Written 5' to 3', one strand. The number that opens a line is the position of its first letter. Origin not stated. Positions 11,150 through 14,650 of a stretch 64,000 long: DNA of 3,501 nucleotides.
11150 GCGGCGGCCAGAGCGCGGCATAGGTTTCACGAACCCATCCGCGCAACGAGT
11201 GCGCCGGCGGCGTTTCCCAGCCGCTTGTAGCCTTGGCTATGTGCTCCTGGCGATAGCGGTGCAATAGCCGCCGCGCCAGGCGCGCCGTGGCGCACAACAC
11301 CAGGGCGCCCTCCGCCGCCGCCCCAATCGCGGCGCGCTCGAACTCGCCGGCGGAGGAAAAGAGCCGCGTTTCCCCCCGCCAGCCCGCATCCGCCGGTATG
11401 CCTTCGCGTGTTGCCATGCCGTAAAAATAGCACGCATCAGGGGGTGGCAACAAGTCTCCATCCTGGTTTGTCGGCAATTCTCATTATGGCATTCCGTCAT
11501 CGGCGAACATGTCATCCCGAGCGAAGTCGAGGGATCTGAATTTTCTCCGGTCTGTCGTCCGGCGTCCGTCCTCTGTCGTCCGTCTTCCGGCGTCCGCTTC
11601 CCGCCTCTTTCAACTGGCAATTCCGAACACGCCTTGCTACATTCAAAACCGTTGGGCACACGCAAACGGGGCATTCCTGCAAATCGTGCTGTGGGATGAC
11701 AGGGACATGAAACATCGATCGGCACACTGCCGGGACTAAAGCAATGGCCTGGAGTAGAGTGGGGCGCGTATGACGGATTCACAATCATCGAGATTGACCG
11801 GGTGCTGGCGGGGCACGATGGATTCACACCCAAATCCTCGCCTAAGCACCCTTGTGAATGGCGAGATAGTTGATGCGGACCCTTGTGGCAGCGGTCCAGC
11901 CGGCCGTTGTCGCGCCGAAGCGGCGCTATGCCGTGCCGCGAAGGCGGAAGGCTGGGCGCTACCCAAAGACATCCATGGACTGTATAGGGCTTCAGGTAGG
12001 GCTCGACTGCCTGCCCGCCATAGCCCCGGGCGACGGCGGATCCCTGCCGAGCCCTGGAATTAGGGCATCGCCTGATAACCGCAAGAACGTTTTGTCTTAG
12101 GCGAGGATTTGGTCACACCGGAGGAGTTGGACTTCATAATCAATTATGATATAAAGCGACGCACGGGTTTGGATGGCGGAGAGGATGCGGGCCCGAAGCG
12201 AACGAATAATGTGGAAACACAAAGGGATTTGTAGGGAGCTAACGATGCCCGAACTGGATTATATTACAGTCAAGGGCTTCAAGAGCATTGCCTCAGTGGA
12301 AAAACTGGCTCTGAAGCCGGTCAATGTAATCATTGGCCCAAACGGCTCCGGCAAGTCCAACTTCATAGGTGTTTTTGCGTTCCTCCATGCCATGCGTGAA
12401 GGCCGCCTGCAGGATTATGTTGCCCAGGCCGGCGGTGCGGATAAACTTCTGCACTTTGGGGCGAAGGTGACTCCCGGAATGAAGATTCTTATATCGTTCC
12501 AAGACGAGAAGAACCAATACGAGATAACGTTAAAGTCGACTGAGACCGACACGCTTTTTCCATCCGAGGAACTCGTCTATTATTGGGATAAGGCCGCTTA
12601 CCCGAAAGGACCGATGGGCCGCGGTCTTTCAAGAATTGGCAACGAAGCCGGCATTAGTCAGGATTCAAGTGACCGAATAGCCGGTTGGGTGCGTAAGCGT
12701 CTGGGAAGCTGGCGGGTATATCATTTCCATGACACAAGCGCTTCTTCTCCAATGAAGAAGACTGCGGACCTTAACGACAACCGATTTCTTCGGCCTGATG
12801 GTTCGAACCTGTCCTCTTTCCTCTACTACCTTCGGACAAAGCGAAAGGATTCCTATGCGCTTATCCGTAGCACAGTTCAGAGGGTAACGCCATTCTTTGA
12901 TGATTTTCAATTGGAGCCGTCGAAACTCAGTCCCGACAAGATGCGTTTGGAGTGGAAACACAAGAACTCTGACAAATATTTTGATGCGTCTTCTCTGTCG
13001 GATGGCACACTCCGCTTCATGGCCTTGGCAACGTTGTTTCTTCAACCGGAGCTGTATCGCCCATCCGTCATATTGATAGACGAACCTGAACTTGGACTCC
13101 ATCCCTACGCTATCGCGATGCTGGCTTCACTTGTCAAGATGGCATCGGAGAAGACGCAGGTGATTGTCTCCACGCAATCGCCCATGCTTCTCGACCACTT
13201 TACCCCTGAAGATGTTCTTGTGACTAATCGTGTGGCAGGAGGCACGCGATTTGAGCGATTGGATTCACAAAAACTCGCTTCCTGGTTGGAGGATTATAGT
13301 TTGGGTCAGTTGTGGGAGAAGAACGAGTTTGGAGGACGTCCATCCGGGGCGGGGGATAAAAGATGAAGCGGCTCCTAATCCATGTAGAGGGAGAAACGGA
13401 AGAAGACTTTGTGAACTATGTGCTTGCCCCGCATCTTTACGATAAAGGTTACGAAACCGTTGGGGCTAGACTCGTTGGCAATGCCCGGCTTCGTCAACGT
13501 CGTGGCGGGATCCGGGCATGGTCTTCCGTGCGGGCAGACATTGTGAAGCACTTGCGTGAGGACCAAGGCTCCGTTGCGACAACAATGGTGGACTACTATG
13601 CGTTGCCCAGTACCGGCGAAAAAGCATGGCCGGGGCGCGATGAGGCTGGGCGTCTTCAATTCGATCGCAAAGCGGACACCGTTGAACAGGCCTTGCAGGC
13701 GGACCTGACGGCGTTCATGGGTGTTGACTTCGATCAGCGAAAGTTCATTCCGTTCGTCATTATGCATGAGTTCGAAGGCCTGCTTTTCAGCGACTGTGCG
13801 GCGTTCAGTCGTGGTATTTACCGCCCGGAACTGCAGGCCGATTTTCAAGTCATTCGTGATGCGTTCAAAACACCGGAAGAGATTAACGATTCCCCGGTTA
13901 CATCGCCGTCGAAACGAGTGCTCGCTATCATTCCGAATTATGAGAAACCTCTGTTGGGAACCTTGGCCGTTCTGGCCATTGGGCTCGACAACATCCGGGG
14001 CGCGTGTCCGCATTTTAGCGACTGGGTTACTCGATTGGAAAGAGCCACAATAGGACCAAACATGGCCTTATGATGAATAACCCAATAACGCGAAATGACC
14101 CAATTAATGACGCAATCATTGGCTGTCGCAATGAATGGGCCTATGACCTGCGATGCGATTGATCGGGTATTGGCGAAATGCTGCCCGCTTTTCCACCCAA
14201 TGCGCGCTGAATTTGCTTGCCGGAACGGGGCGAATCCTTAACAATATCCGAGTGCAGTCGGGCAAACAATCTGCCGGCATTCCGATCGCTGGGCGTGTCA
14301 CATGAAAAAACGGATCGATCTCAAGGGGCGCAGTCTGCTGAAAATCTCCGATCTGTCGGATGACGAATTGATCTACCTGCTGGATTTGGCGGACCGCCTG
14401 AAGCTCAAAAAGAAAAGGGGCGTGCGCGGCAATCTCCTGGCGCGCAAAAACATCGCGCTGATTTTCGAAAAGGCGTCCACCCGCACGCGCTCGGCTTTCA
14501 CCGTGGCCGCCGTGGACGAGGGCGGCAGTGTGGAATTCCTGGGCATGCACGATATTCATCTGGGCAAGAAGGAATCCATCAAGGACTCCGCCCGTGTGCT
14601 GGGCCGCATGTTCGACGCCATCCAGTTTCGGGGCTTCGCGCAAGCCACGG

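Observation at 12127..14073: Low-GC islet with a translationally coupled ABC-type ATPase + DUF4276-like pair: candidate uncharacterised defence/conflict module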

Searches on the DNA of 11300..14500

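Call 25: search_rna_families(source=window, start=11300, end=14500, threshold=evalue, max_evalue=1)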
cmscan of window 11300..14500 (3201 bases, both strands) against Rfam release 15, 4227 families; matches with E-value up to 1: 0.
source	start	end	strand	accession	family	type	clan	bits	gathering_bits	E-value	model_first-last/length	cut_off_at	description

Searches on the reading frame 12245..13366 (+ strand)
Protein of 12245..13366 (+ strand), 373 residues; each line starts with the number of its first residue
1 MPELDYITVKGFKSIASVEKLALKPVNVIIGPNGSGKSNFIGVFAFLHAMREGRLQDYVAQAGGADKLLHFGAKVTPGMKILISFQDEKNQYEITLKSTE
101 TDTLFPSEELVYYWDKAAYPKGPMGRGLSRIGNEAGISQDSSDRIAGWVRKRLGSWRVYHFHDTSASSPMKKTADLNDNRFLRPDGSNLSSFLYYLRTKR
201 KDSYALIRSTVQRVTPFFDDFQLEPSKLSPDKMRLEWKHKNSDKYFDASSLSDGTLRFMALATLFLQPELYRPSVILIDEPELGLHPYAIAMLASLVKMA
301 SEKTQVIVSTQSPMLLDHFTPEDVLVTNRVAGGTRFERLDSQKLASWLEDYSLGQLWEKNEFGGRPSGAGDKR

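Call 3: search_protein_families(library=pfam, proteins=[window:12245-13366:+], max_evalue=0.01)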
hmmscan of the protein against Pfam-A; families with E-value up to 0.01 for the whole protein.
window:12245-13366:+ (373 aa): 6 families
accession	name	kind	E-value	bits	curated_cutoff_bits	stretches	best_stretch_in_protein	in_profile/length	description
PF13304.12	AAA_21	-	7e-34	118.7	27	1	26-317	1-304/304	AAA domain, putative AbiEii toxin, Type IV TA system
PF02463.25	SMC_N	-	1.9e-16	60.6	40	1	4-314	2-200/220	RecF/RecN/SMC N terminal domain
PF13175.12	AAA_15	-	7.4e-15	55.9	32.1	2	5-49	4-48/374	AAA ATPase domain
PF11398.14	DUF2813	-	8.9e-06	25.8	21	0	272-324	284-333/372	Protein of unknown function (DUF2813)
PF00005.33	ABC_tran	-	9.3e-06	26.7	25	1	26-281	13-135/137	ABC transporter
PF13476.12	AAA_23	-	2.1e-05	25.7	27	1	7-94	2-90/201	AAA domain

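Call 4: search_protein_families(library=padloc, proteins=[window:12245-13366:+], max_evalue=0.01)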
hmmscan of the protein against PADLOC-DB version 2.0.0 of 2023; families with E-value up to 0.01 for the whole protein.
window:12245-13366:+ (373 aa): 137 families (the best 25 are shown)
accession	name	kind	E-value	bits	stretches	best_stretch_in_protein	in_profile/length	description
PDLC04175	HEC-01A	-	3.1e-140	465.3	1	3-366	5-362/363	-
PDLC04174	HEC-01A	-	3.2e-87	290.1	1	111-367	14-263/264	-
PDLC04177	HEC-01A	-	1.4e-62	209.9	2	153-365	183-391/393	-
PDLC04178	HEC-01A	-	5.7e-54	181.7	1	2-361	7-379/399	-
PDLC04182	HEC-01A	-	3.4e-44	149.4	2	144-363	186-401/406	-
PDLC04183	HEC-01A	-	5.6e-42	142.2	2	136-364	173-400/402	-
PDLC04176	HEC-01A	-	1.4e-41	141.1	1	4-364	3-367/371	-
PDLC04179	HEC-01A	-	1.7e-35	121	2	176-366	267-455/459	-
PDLC02980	AriA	-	7.2e-32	109.5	1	26-317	1-304/304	-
PDLC04180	HEC-01A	-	5.4e-31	106.1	2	199-342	202-349/382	-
PDLC04391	PDC-M07A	-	1.3e-29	101.5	2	167-361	197-400/412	-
PDLC04144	HEC-01B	-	2.9e-29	100.4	2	144-364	175-391/395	-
PDLC04184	HEC-01A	-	1e-28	98.6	2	149-323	214-398/464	-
PDLC04392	PDC-M07A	-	8e-28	95.6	2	161-323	198-358/432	-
PDLC04393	PDC-M07A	-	1.9e-27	94.4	2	168-356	206-399/435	-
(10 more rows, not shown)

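Call 5: search_protein_families(library=ncbifam, proteins=[window:12245-13366:+], max_evalue=0.01)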
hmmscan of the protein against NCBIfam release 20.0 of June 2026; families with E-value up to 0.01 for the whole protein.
window:12245-13366:+ (373 aa): 44 families (the best 25 are shown)
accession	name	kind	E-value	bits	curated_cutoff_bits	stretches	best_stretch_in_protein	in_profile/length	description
NF047739.1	antiphage_MADS3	equivalog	5.4e-32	111.5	420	2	145-356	216-421/427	methylation-associated defense system AAA family ATPase MAD3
NF038234.1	retron_eff_Eco8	equivalog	1.7e-12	46.8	250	2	265-317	266-326/679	retron Eco8 family effector endonuclease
TIGR02169.1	SMC_prok_A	equivalog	3.5e-08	31.6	729.4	1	6-62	4-67/1165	chromosome segregation protein SMC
NF041760.1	PtuA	equivalog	7.4e-08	31.7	500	1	196-319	295-423/524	retron Ec78 anti-phage system effector ATPase PtuA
TIGR03411.1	urea_trans_UrtD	equivalog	8.8e-08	32.1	304.1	0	244-308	137-197/242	urea ABC transporter ATP-binding protein UrtD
TIGR03864.1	PQQ_ABC_ATP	hypoth_equivalog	3.4e-07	30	302.25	1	248-326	130-203/236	ABC transporter, ATP-binding subunit, PQQ-dependent alcohol dehydrogenase system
TIGR04521.1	ECF_ATPase_2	equivalog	7.5e-07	28.5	330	1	249-308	143-200/279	energy-coupling factor transporter ATPase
TIGR00611.2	recf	equivalog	8.7e-07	28.4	172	1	6-51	3-48/339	DNA replication/repair protein RecF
NF040873.1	AztA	equivalog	1.1e-06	28.3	220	1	24-57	18-51/191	zinc ABC transporter ATP-binding protein AztA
TIGR04435.1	restrict_AAA_1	hypoth_equivalog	1.3e-06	27.5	300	0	238-329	385-483/568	restriction system-associated AAA family ATPase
TIGR01978.1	sufC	equivalog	3.9e-06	26.5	212.8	0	266-327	156-218/243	Fe-S cluster assembly ATPase SufC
TIGR01189.1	ccmA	equivalog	1.3e-05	25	131.6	0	248-312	125-186/198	heme ABC exporter ATP-binding protein CcmA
TIGR00972.1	3a0107s01c2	equivalog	1.4e-05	24.5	343.2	0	248-311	142-201/248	phosphate ABC transporter ATP-binding protein PstB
TIGR02168.1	SMC_prok_B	equivalog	2.8e-05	22.1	567.35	1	4-40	2-39/1181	chromosome segregation protein SMC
NF008338.0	PRK11124.1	equivalog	3.4e-05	23.5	369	0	249-309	140-198/242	arginine ABC transporter ATP-binding protein ArtP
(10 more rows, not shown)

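Call 18: search_solved_structures(query=window:12245-13366:+, max_evalue=0.001)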
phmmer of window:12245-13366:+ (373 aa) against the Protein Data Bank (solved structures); distinct sequences matched with E-value up to 0.001: 8.
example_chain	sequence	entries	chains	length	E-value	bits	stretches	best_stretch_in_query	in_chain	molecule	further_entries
1e69_A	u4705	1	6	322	4.1e-06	29.1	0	7-51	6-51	CHROMOSOME SEGREGATION SMC PROTEIN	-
4i99_A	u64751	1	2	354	8.3e-06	28.1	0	1-76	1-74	Chromosome partition protein Smc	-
6p74_A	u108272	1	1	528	2.3e-05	26.7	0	273-317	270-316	Putative ATP-dependent endonuclease of the OLD family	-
5xns_A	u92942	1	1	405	9.9e-05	24.6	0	1-76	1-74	Chromosome partition protein Smc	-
3zgx_A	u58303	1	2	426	0.00022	23.5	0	7-69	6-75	CHROMOSOME PARTITION PROTEIN SMC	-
5xei_A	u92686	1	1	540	0.00026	23.2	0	1-74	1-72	Chromosome partition protein Smc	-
5xg3_A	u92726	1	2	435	0.00058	22.1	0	7-69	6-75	Chromosome partition protein Smc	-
6yuf_C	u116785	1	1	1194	0.00076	21.7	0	7-49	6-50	Structural maintenance of chromosomes protein 3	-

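Call 65: find_homologous_proteins(query=window:12245-13363:+, max_evalue=1e-10)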
Query window:12245-13363:+ (373 aa): 8000 proteins with E <= 1e-10 among 8000 candidates; the best 120 are listed.
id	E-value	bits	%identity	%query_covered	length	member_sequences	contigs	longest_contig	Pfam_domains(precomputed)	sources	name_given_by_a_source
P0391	1.2e-226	770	92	98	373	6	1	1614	PF00005.34,PF13175.13,PF13476.13,PF02463.26,PF13304.13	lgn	-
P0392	4.3e-194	662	79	98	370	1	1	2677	PF13175.13,PF02463.26,PF13304.13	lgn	-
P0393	5.6e-194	662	79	98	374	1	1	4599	PF13175.13,PF02463.26,PF13304.13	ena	-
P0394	8.4e-192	655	78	100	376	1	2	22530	PF13175.13,PF02463.26,PF13304.13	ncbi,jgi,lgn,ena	-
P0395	1.8e-188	644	78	98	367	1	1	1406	PF13175.13,PF13476.13,PF02463.26,PF13304.13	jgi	jgi:predicted ATPase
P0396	1.5e-185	634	74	99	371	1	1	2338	PF11398.15,PF13175.13,PF02463.26,PF13304.13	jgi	jgi:predicted ATPase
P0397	3.5e-183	627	74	98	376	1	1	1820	PF11398.15,PF13175.13,PF13476.13,PF02463.26,PF13304.13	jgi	jgi:predicted ATPase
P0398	6.1e-183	626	75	98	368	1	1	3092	PF11398.15,PF13175.13,PF02463.26,PF13304.13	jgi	jgi:predicted ATPase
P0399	2.0e-182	624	74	99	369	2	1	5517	PF11398.15,PF00005.34,PF13175.13,PF02463.26,PF13304.13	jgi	-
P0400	3.3e-182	623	73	98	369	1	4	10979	PF11398.15,PF13175.13,PF02463.26,PF13304.13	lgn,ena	-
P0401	7.8e-182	622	74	98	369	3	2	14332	PF11398.15,PF13175.13,PF02463.26,PF13304.13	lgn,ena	-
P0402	1.1e-181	622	73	98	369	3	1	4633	PF11398.15,PF13175.13,PF02463.26,PF13304.13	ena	-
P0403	1.6e-181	621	73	98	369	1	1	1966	PF11398.15,PF13175.13,PF02463.26,PF13304.13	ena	-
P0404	3.1e-181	620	73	99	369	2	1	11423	PF11398.15,PF13175.13,PF02463.26,PF13304.13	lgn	-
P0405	4.2e-181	620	73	98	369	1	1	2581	PF11398.15,PF13175.13,PF02463.26,PF13304.13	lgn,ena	-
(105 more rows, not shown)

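Call 74: predict_structure(alignment_id=A3)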
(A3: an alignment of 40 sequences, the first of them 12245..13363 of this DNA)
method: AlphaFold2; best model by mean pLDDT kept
length: 373 residues; sequences in the alignment: 40
mean_pLDDT: 83.5   pTM: 0.83
mean pLDDT of the five models: 83.5, 82.8, 79.2, 77.5, 70.2
residues with pLDDT >= 90: 164; 70-90: 160; 50-70: 27; < 50: 22
segments of 3 or more residues with pLDDT < 50: 352-373
pLDDT, mean of each block of 10 residues (from residue 1): 86 86 93 81 93 95 91 82 90 94 94 73 78 92 85 90 70 84 90 94 96 89 81 86 76 86 93 91 87 95 93 84 86 81 68 42 32 28
secondary structure, 60 per line:
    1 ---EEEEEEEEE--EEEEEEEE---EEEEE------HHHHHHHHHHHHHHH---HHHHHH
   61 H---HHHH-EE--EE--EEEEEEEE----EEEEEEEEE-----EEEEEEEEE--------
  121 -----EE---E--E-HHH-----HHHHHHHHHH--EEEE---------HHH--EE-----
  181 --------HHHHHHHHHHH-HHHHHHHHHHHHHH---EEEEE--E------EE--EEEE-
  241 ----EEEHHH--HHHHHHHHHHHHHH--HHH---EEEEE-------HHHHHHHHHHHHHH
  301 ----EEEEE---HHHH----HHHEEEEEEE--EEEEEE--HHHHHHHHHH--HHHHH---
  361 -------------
elements in order: E4-12 E15-22 E26-30 H37-51 H55-61 H65-68 E78-85 E90-98 E104-112 H144-153 E156-159 H189-199 H201-214 E218-222 E236-239 E245-247 H253-266 E275-279 H287-300 E305-309 H313-316 E324-330 E333-338 H341-350 H353-357

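Call 77: fold_search(model_id=the predicted structure, library=pdb)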
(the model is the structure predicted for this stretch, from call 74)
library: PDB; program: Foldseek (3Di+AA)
matches with E <= 10: 1606; with E <= 0.001: 852
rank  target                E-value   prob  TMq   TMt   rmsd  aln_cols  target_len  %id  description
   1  4i99_A                1.9e-14  1.00  0.61  0.69   5.8       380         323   15  Crystal structure of the SmcHead bound to the C-winged helix domain of ScpA (released 2013-01-30)
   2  4i99_B                7.7e-14  1.00  0.57  0.64   5.8       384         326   16  Crystal structure of the SmcHead bound to the C-winged helix domain of ScpA (released 2013-01-30)
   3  8eea_B                1.1e-13  1.00  0.47  0.48  11.4       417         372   13  Structure of E.coli Septu (PtuAB) complex (released 2023-12-27)
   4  9n69_C                1.3e-13  1.00  0.55  0.47   7.7       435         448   13  Structure of the retron IA complex with HNH nuclease in the "down" orientation (released 2025-04-23)
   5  9vhe_C                1.6e-13  1.00  0.43  0.47  11.9       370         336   15  cryoEM structure of retron-Eco7 complex (released 2025-12-31)
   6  8eea_A                2.3e-13  1.00  0.47  0.46  11.7       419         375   13  Structure of E.coli Septu (PtuAB) complex (released 2023-12-27)
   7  9vhl_B                2.7e-13  1.00  0.49  0.48  10.5       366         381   14  cryoEM structure of retron-Eco7 complex (form II) (released 2026-01-07)
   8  9nnb_D                2.7e-13  1.00  0.48  0.37  13.5       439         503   15  Cryo-EM structure of the Retron Ec78 complex, PtuA:PtuB:RT (4:2:1) (released 2025-10-08)
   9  8sux_C                3.0e-13  1.00  0.48  0.48  11.9       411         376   14  Structure of E. coli PtuA hexamer (released 2024-01-10)
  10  9nnh_C                3.8e-13  1.00  0.46  0.33  13.3       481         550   14  Cryo-EM structure of the Retron Ec78 complex, PtuA:PtuB:RT (4:2:2) (released 2025-10-08)
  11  9kjy_E                4.8e-13  1.00  0.50  0.39  12.7       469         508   14  Cryo-EM structure of the Retron-Eco7 complex (state 2) (released 2025-11-12)
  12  4ncj_C                5.1e-13  1.00  0.56  0.64   7.7       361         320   17  Crystal Structure of Pyrococcus furiosis Rad50 R805E mutation with ADP Beryllium Flouride (released 2014-03-05)
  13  9n6c_C                5.1e-13  1.00  0.49  0.42  13.2       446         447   15  Structure of the Retron IA Complex without the HNH Nuclease (released 2025-04-23)
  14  4ncj_A                5.4e-13  1.00  0.58  0.67   5.8       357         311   17  Crystal Structure of Pyrococcus furiosis Rad50 R805E mutation with ADP Beryllium Flouride (released 2014-03-05)
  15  9n69_D                6.0e-13  1.00  0.51  0.45   8.9       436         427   14  Structure of the retron IA complex with HNH nuclease in the "down" orientation (released 2025-04-23)
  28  6p74                  1.3e-12  1.00  0.47  0.35  13.0       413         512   16  OLD nuclease from Thermus Scotoductus (released 2020-01-29)
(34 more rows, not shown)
